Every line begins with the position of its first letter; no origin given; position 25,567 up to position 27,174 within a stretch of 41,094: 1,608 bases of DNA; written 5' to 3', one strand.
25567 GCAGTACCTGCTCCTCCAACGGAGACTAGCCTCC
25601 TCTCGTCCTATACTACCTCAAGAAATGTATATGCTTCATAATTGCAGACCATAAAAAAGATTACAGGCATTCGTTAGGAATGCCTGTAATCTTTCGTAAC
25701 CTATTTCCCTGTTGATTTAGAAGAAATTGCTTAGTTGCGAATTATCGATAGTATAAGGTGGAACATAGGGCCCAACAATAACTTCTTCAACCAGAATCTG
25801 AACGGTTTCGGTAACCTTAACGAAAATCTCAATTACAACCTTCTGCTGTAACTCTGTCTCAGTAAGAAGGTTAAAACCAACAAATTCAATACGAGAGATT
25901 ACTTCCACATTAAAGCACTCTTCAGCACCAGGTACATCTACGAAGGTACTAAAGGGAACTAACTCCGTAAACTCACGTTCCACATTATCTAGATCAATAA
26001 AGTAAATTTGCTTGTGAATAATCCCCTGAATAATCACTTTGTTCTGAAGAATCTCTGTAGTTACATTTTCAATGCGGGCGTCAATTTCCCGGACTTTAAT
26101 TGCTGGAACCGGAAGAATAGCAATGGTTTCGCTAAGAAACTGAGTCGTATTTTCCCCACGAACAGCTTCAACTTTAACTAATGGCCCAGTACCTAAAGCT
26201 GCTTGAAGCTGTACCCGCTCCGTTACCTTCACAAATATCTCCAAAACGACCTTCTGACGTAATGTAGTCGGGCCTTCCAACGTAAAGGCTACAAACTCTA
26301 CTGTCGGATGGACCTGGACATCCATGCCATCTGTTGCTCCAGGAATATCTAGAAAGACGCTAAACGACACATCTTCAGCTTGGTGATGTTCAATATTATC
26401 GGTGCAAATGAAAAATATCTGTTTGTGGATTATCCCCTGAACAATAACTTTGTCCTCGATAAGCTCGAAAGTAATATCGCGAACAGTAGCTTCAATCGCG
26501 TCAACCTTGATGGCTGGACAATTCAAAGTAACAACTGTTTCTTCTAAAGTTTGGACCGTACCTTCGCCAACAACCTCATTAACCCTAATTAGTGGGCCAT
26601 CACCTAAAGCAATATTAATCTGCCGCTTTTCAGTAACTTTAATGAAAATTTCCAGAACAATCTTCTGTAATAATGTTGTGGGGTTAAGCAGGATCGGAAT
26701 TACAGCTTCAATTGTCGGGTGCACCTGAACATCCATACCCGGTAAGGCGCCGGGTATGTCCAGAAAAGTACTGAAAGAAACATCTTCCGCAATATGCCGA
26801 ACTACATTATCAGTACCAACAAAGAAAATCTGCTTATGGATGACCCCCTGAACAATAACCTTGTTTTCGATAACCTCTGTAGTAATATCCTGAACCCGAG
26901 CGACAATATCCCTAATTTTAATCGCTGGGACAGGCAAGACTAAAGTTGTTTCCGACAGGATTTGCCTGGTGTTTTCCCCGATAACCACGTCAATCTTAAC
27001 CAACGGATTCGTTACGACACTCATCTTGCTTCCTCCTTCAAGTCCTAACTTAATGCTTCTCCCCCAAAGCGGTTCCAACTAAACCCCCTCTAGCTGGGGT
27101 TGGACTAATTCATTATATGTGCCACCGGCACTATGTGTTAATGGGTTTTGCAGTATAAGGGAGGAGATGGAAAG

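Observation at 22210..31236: Three adjacent multi-repeat (DUF3794/SipL-SPOCS-like) proteins interleaved with four sugar-modifying enzymes: candidate glycosylated spore-surface or other self-assembling structure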

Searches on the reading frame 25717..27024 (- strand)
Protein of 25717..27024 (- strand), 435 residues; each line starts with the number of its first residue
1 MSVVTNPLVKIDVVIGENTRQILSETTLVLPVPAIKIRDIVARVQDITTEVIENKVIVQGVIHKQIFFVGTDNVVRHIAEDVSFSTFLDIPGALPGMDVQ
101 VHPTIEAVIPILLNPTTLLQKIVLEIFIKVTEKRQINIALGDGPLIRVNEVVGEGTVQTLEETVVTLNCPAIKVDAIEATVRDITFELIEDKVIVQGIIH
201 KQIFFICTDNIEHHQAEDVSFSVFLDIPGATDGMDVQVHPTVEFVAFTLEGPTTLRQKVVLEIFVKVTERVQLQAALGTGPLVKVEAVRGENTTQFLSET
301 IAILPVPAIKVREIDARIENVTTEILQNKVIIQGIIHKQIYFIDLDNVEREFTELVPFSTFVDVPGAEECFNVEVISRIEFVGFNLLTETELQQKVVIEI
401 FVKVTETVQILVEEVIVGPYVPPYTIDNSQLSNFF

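Call 3: search_protein_families(library=pfam, proteins=[window:25717-27024:-], max_evalue=0.01)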
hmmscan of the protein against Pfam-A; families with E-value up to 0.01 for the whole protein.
window:25717-27024:- (435 aa): 4 families
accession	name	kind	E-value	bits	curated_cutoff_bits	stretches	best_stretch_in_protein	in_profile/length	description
PF12673.12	SipL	-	4.5e-38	129.8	23.6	3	36-107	4-72/78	SipL, SPOCS domain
PF25697.1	EBNA2_N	-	0.0027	18.1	27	0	6-19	43-56/58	EBNA-2 N-terminal dimerization domain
PF12275.14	DUF3616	-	0.0033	17.3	20.6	0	213-273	145-206/327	Protein of unknown function (DUF3616)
PF20328.3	DUF6623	-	0.0048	17.2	27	0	267-321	15-63/149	Family of unknown function (DUF6623)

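Call 10: find_homologous_proteins(query=window:25717-27024:-, max_evalue=0.00001)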
Query window:25717-27024:- (435 aa): 642 proteins with E <= 0.00001 among 8000 candidates; the best 120 are listed.
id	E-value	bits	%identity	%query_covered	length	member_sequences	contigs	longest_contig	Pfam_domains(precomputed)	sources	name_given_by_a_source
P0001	1.2e-241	820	92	98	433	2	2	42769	PF12673.13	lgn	-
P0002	1.8e-238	809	89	99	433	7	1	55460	PF12673.13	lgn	-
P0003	3.5e-175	601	59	96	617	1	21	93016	PF12673.13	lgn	-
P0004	4.2e-167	574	59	96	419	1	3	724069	PF12673.13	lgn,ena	-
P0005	2.0e-166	572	48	88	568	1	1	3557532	PF12673.13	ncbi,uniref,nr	ncbi:hypothetical protein BBF96_14665 [Anoxybacter fermentans]|uniref:SipL SPOCS domain-containing p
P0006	6.3e-163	561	59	87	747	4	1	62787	PF12673.13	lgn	-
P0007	4.2e-162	558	58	96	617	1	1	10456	PF12673.13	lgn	-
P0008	7.6e-162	557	60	95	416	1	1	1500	PF12673.13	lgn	-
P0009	3.3e-161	555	58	96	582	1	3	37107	PF12673.13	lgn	-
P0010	5.2e-161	554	58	90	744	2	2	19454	PF12673.13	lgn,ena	-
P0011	3.3e-160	552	60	95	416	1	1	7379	PF12673.13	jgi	jgi:hypothetical protein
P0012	2.6e-159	549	60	87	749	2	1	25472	PF12673.13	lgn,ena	-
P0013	1.5e-157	543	49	96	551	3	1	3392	PF12673.13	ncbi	-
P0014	3.7e-157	542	59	87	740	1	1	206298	PF12673.13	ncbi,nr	ncbi:MAG: DUF3794 domain-containing protein [Firmicutes bacterium]|nr:DUF3794 domain-containing prot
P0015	7.4e-157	541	57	90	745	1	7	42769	PF12673.13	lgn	-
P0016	9.6e-156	537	44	94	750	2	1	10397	PF12673.13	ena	-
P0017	1.4e-155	537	55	90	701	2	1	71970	PF12673.13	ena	-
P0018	5.8e-155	535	53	90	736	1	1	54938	PF12673.13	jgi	jgi:hypothetical protein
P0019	9.3e-154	531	42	93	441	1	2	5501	PF12673.13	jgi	jgi:hypothetical protein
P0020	1.8e-153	530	54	97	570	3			PF12673.13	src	-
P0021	8.1e-153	527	61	96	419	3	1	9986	PF12673.13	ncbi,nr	ncbi:MAG: DUF3794 domain-containing protein [Firmicutes bacterium]|nr:DUF3794 domain-containing prot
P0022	1.8e-150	520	62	95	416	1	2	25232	PF12673.13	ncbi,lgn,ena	-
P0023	2.9e-150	519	57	95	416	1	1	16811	PF12673.13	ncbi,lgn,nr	ncbi:MAG: DUF3794 domain-containing protein [Firmicutes bacterium]|nr:DUF3794 domain-containing prot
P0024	3.1e-149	516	61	95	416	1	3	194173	PF12673.13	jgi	jgi:ribosome biogenesis SPOUT family RNA methylase Rps3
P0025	7.8e-149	514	56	97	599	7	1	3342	PF12673.13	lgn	-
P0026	1.2e-148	514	60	95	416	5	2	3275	PF12673.13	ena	-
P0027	7.8e-148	511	61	95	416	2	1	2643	PF12673.13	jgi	jgi:ribosome biogenesis SPOUT family RNA methylase Rps3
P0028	7.8e-148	511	57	95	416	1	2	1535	PF12673.13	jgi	-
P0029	1.4e-147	510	59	97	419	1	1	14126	PF12673.13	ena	-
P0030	1.7e-147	510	61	95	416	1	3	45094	PF12673.13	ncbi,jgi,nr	ncbi:MAG TPA: hypothetical protein DDW50_11155 [Firmicutes bacterium]|jgi:hypothetical protein|nr:hy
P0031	4.1e-147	509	62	96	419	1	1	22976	PF12673.13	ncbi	ncbi:MAG: DUF3794 domain-containing protein [Patescibacteria group bacterium]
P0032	5.8e-147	508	60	96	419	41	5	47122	PF12673.13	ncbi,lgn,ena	-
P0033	6.3e-147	508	59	97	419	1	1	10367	PF12673.13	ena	-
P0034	7.4e-147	508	61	95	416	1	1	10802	PF12673.13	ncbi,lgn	ncbi:MAG: DUF3794 domain-containing protein [Bacillota bacterium]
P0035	8.0e-147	508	62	96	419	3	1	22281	PF12673.13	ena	-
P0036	8.4e-147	508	58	97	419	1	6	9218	PF12673.13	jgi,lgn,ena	jgi:hypothetical protein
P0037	1.6e-146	507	60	95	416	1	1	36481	PF12673.13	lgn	-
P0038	1.9e-146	506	60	95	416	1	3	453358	PF12673.13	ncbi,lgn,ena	-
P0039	2.1e-146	506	58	97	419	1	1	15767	PF12673.13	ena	-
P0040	2.1e-146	506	60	95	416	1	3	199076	PF12673.13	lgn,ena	-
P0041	2.5e-146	506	60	95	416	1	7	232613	PF12673.13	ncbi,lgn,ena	-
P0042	2.8e-146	506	60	95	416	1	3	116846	PF12673.13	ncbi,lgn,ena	-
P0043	4.6e-146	505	43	89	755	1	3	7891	PF12673.13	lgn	-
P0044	6.4e-146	505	60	95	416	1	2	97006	PF12673.13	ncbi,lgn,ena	-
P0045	6.4e-146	505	56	97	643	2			PF12673.13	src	-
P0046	1.6e-145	503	60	95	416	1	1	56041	PF12673.13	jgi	jgi:hypothetical protein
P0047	1.7e-145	503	61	96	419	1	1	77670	PF12673.13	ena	-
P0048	1.7e-145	503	60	95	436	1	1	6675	PF12673.13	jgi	jgi:ribosome biogenesis SPOUT family RNA methylase Rps3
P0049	1.9e-145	503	59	95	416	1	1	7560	PF12673.13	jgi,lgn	-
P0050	2.0e-145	503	57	96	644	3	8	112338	PF12673.13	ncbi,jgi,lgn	ncbi:MAG TPA: SPOCS domain-containing protein [Capillibacterium sp.]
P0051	2.1e-145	503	59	96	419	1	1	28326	PF12673.13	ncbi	ncbi:MAG: DUF3794 domain-containing protein [Bacteroidota bacterium]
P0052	2.2e-145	503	60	95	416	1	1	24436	PF12673.13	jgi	-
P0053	2.9e-145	503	60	95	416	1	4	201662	PF12673.13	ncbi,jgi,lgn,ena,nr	ncbi:MAG TPA: DUF3794 domain-containing protein [Bacillota bacterium]|nr:DUF3794 domain-containing p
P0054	3.7e-145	502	60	95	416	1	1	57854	PF12673.13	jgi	jgi:hypothetical protein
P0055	5.1e-145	502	60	95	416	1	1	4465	PF12673.13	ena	-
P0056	6.9e-145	501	59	95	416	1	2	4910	PF12673.13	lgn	-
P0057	8.1e-145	501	59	95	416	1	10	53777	PF12673.13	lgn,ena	-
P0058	8.2e-145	501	60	95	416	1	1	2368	PF12673.13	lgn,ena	-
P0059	1.0e-144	501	60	95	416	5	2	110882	PF12673.13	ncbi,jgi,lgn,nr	ncbi:MAG TPA: hypothetical protein DDW65_06435 [Firmicutes bacterium]|jgi:hypothetical protein|nr:hy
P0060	1.2e-144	501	60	95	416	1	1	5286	PF12673.13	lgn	-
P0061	1.2e-144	501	60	95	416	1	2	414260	PF12673.13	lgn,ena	-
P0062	1.4e-144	500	57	96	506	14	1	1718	PF12673.13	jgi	-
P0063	1.5e-144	500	59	95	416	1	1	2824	PF12673.13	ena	-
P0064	2.3e-144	500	60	95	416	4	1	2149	PF12673.13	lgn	-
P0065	3.1e-144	499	57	97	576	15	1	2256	PF12673.13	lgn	-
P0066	5.0e-144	499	59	95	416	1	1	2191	PF12673.13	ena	-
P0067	6.9e-144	498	60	95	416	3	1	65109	PF12673.13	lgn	-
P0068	8.1e-144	498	59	95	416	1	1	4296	PF12673.13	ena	-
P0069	9.7e-144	498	58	95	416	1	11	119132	PF12673.13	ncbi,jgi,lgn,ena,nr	ncbi:MAG TPA: DUF3794 domain-containing protein [Bacillota bacterium]|nr:DUF3794 domain-containing p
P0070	1.4e-143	497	57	96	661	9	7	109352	PF12673.13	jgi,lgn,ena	-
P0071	1.5e-143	497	57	96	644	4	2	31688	PF12673.13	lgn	-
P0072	1.8e-143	497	62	96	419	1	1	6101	PF12673.13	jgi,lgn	-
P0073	1.8e-143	497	60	96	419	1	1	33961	PF12673.13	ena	-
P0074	2.0e-143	497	59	96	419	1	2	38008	PF12673.13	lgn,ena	-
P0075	2.2e-143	496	59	95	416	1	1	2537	PF12673.13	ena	-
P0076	2.5e-143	496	52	88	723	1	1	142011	PF12673.13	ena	-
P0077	2.6e-143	496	57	97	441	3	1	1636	PF12673.13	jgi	jgi:hypothetical protein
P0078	2.6e-143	496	59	95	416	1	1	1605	PF12673.13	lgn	-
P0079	2.9e-143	496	59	96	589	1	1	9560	PF12673.13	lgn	-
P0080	3.3e-143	496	47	88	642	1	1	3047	PF12673.13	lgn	-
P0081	3.8e-143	496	60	95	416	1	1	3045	PF12673.13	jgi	jgi:hypothetical protein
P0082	4.0e-143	496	60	95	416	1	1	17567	PF12673.13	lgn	-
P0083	4.7e-143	495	56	97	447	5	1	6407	PF12673.13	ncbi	-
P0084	7.1e-143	495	59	95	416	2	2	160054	PF12673.13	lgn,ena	-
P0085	1.6e-142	494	59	97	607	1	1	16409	PF12673.13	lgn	-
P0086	1.9e-142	493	57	97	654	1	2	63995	PF12673.13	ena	-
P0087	2.1e-142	493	59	95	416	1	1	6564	PF12673.13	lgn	-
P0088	3.2e-142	493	56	99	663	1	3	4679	PF12673.13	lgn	-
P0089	3.3e-142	493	58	96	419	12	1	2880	PF12673.13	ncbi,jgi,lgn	-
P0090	3.4e-142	492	59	95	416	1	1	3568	PF12673.13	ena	-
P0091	3.5e-142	492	59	95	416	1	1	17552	PF12673.13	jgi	jgi:hypothetical protein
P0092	3.8e-142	492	59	96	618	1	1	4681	PF12673.13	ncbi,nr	ncbi:MAG TPA: DUF3794 domain-containing protein [Bacillota bacterium]|nr:DUF3794 domain-containing p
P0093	4.7e-142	492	59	95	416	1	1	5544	PF12673.13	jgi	jgi:hypothetical protein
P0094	8.8e-142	491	55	87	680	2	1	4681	PF12673.13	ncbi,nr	ncbi:MAG TPA: DUF3794 domain-containing protein, partial [Bacillota bacterium]|nr:DUF3794 domain-con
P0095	9.7e-142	491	58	95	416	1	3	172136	PF12673.13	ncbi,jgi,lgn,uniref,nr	ncbi:uncharacterized protein DUF3794 [Hydrogenispora ethanolica]|jgi:hypothetical protein|uniref:Unc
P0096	1.0e-141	491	59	95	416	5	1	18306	PF12673.13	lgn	-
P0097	2.3e-141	490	57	97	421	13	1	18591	PF12673.13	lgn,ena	-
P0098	2.3e-141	490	59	95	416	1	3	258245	PF12673.13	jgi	jgi:ribosome biogenesis SPOUT family RNA methylase Rps3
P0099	2.9e-141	489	58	97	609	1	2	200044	PF12673.13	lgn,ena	-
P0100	3.6e-141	489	54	96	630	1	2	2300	PF12673.13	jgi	-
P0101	7.6e-141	488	56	96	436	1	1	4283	PF12673.13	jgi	jgi:hypothetical protein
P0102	1.5e-140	487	57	95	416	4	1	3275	PF12673.13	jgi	jgi:hypothetical protein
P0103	2.0e-140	487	58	95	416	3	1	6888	PF12673.13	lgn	-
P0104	2.1e-140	487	59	95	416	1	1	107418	PF12673.13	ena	-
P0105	3.1e-140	486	59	95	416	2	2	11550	PF12673.13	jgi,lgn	jgi:hypothetical protein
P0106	3.3e-140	486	50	95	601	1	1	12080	PF12673.13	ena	-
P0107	6.3e-140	485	58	95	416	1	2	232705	PF12673.13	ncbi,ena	-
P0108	7.5e-140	485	58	95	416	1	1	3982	PF12673.13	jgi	jgi:hypothetical protein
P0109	1.2e-139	484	57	95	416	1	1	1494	PF12673.13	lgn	-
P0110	1.5e-139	484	54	97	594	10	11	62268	PF12673.13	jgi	jgi:hypothetical protein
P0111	2.0e-139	483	58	97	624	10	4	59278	PF12673.13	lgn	-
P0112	2.6e-139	483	57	95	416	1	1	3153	PF12673.13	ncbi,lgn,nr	ncbi:MAG TPA: DUF3794 domain-containing protein [Bacillota bacterium]|nr:DUF3794 domain-containing p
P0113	4.9e-139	482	57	95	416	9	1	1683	PF12673.13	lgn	-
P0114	4.9e-139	482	57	95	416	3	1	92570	PF12673.13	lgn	-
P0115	8.0e-139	481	58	95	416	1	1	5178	PF12673.13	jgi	jgi:hypothetical protein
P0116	1.0e-138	481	57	97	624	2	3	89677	PF12673.13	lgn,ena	-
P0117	1.5e-138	480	56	97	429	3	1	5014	PF12673.13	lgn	-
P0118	2.6e-138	480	57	94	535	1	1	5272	PF12673.13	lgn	-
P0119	5.1e-138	479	56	95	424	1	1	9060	PF12673.13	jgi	jgi:hypothetical protein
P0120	2.8e-137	476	57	95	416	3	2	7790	PF12673.13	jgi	jgi:hypothetical protein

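Call 11: find_encoding_contigs(protein=P0095, flank=10000, max_places=2)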
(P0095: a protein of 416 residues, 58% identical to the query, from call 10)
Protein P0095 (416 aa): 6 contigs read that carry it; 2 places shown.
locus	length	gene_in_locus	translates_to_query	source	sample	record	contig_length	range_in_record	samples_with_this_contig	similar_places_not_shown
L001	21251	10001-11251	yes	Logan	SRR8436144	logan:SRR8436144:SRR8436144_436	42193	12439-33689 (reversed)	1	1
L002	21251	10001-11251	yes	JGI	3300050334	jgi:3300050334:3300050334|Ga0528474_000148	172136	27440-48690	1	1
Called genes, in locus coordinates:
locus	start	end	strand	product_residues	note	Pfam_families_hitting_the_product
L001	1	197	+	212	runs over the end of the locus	PF17836:PglD_N, PF25087:GMPPB_C (faint), PF25084:LbH_EIF2B, PF00132:Hexapep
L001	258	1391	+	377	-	PF02350:Epimerase_2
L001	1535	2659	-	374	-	PF01041:DegT_DnrJ_EryC1, PF00155:Aminotran_1_2 (weak)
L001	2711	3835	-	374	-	PF00155:Aminotran_1_2, PF01041:DegT_DnrJ_EryC1, PF01212:Beta_elim_lyase (weak), PF01053:Cys_Met_Meta_PP (weak)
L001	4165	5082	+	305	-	PF06725:3D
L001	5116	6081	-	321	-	PF13524:Glyco_trans_1_2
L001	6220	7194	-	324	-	PF13524:Glyco_trans_1_2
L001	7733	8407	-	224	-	PF22882:GT-D-like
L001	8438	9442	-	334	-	PF13692:Glyco_trans_1_4, PF13524:Glyco_trans_1_2 (weak)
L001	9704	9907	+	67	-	-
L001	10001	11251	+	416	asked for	PF12673:SipL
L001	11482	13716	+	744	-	-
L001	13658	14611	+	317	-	PF00534:Glycos_transf_1, PF13692:Glyco_trans_1_4, PF13524:Glyco_trans_1_2 (faint)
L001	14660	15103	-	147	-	-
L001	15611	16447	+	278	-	PF00702:Hydrolase (faint), PF05116:S6PP (faint), PF08282:Hydrolase_3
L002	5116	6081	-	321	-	PF13524:Glyco_trans_1_2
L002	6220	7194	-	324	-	PF13524:Glyco_trans_1_2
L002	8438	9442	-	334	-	PF13692:Glyco_trans_1_4, PF13524:Glyco_trans_1_2 (weak)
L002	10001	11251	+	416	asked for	PF12673:SipL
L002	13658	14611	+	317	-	PF00534:Glycos_transf_1, PF13692:Glyco_trans_1_4, PF13524:Glyco_trans_1_2 (faint)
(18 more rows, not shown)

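Call 12: find_encoding_contigs(protein=P0005, flank=10000, max_places=2)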
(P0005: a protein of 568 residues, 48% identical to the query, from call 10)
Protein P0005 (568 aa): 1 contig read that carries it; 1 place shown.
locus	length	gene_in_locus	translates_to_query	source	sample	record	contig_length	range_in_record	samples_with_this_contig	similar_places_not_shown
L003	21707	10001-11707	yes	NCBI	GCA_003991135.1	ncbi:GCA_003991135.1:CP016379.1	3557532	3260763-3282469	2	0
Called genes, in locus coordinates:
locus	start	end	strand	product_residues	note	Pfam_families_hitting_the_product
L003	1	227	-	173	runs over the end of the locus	PF01381:HTH_3, PF04545:Sigma70_r4 (faint), PF12844:HTH_19 (weak), PF13443:HTH_26 (faint), PF13560:HTH_31 (faint), PF01381:HTH_3, PF12844:HTH_19 (weak)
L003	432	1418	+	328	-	PF07719:TPR_2 (faint), PF13424:TPR_12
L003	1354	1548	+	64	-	-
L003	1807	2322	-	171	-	PF04545:Sigma70_r4 (faint), PF13560:HTH_31 (faint), PF01381:HTH_3, PF12844:HTH_19, PF13443:HTH_26 (faint), PF01381:HTH_3, PF12844:HTH_19 (weak)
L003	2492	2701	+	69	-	-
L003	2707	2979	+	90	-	-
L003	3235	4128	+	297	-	PF01471:PG_binding_1, PF00188:CAP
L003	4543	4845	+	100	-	PF01909:NTP_transf_2, PF18765:Polbeta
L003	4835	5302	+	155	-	PF20797:HepT-like_2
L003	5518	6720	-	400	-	PF14690:Zn_ribbon_ISL3, PF13542:HTH_Tnp_ISL3, PF01610:DDE_Tnp_ISL3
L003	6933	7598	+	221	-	PF00398:RrnaAD (weak), PF02353:CMAS (faint), PF13489:Methyltransf_23, PF13847:Methyltransf_31 (weak), PF08241:Methyltransf_11, PF08242:Methyltransf_12, PF13649:Methyltransf_25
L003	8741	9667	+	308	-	PF00291:PALP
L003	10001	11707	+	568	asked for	PF12673:SipL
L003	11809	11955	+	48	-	-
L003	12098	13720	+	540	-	PF12673:SipL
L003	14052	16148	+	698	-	PF12673:SipL (faint)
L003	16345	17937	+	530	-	PF12673:SipL, PF01476:LysM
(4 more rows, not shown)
